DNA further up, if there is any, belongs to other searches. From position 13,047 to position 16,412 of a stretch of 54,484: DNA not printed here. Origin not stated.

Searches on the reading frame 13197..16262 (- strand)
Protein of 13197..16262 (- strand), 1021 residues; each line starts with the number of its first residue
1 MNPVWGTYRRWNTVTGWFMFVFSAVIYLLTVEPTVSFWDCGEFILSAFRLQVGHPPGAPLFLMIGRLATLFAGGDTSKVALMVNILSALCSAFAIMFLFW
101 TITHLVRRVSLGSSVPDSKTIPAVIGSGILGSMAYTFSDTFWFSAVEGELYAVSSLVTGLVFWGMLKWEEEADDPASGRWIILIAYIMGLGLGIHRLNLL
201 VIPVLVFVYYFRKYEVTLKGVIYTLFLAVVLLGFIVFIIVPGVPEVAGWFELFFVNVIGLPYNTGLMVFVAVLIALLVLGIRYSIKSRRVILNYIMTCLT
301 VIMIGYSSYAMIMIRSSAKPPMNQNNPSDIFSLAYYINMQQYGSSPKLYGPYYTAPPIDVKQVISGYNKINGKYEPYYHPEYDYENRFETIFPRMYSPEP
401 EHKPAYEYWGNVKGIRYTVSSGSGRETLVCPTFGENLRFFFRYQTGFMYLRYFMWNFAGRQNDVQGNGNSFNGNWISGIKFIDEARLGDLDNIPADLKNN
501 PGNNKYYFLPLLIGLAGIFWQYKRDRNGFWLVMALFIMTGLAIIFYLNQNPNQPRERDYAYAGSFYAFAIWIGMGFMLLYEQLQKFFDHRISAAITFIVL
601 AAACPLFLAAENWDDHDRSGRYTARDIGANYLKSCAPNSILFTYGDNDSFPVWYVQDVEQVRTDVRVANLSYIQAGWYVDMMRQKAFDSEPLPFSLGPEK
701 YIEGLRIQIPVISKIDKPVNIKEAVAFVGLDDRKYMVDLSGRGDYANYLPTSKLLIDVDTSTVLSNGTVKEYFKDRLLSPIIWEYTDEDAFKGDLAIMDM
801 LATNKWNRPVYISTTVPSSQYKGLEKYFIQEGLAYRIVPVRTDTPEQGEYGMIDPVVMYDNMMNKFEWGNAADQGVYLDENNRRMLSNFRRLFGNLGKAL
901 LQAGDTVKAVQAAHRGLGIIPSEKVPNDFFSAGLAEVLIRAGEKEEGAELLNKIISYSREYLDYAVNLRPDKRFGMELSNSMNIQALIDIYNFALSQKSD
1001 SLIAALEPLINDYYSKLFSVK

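Call 49: search_protein_families(library=pfam, proteins=[window:13197-16262:-], max_evalue=0.0001)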
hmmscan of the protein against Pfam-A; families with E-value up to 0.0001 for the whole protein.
window:13197-16262:- (1021 aa): 1 family
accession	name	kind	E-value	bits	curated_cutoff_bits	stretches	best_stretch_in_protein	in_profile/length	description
PF11028.14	TMEM260-like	-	9.4e-72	241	24.2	1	39-216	1-177/179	Protein O-mannosyl-transferase TMEM260-like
